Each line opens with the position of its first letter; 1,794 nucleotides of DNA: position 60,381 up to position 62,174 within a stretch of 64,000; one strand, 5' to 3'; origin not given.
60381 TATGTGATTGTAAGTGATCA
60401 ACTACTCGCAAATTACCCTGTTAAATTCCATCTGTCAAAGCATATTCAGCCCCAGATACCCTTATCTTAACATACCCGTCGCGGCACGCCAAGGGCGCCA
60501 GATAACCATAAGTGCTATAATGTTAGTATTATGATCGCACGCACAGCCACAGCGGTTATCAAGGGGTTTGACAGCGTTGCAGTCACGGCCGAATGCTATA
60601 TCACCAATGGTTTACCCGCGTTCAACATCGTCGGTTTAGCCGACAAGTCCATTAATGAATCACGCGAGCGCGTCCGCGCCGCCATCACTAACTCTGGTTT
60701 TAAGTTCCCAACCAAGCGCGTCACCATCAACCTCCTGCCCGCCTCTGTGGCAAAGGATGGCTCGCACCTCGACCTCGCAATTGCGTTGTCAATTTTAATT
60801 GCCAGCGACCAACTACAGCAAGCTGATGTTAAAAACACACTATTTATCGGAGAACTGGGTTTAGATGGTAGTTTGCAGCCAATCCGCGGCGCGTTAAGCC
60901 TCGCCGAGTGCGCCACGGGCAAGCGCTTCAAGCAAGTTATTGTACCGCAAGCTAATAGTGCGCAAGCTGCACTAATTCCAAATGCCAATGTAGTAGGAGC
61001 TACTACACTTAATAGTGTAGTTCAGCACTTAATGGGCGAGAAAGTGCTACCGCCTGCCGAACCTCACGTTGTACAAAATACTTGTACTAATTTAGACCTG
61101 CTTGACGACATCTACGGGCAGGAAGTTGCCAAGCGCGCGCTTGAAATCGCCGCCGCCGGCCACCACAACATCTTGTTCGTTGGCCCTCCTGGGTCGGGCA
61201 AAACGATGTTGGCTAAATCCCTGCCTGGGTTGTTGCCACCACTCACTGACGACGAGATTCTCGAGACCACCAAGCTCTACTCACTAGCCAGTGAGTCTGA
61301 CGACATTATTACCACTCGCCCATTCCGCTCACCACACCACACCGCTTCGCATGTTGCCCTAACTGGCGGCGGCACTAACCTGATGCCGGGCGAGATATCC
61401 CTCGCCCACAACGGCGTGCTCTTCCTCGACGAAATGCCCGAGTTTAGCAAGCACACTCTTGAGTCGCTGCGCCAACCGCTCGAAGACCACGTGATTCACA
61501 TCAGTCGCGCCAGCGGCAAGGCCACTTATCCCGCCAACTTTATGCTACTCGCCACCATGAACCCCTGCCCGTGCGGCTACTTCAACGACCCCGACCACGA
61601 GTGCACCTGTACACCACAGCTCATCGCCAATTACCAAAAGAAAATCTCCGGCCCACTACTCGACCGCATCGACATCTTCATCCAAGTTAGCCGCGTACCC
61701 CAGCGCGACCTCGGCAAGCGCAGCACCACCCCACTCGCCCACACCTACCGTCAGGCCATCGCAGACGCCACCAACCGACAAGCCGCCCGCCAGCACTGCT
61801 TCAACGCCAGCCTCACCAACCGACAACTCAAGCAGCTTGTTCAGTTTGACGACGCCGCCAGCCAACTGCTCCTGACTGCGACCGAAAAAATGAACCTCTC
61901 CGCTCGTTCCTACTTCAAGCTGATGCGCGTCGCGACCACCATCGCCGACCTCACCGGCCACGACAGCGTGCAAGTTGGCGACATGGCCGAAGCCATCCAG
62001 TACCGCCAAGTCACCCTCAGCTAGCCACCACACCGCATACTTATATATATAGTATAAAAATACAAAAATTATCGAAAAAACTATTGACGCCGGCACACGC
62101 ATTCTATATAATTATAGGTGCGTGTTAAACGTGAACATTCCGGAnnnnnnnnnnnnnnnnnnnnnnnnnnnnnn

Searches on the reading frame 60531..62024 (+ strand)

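Call 9: search_protein_families(library=pfam, proteins=[window:60531-62024:+], max_evalue=0.001)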
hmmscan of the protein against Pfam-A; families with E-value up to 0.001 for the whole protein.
window:60531-62024:+ (497 aa): 10 families
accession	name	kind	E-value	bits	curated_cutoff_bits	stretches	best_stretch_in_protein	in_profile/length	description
PF01078.27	Mg_chelatase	-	7.5e-94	313.4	20.3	1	191-393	2-206/207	Magnesium chelatase, subunit ChlI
PF13541.12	ChlI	-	9.9e-43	145.3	27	1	21-142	2-121/121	Subunit ChlI of Mg-chelatase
PF13335.12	Mg_chelatase_C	-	6.1e-23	81.7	26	1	405-492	6-94/94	Magnesium chelatase, subunit ChlI C-terminal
PF07728.20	AAA_5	-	8.4e-11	42.5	22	1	213-347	1-125/139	AAA domain (dynein-related subfamily)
PF00493.29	MCM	-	3.1e-10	40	23.3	1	206-388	52-206/224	MCM P-loop domain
PF05496.18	RuvB_N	-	1.6e-06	28.4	27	0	191-229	6-51/159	Holliday junction DNA helicase RuvB P-loop domain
PF00158.32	Sigma54_activat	-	5.1e-06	26.7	20.2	1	202-343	13-141/168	Sigma-54 interaction domain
PF00004.35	AAA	-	1.8e-05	25.6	21.2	1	214-309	1-73/131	ATPase family associated with various cellular activities (AAA)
PF05362.19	Lon_C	-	0.00013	22.1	21.1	1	41-152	70-182/205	Lon protease (S16) C-terminal proteolytic domain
PF14532.12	Sigma54_activ_2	-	0.00079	20.1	25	0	201-231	11-41/138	Sigma-54 interaction domain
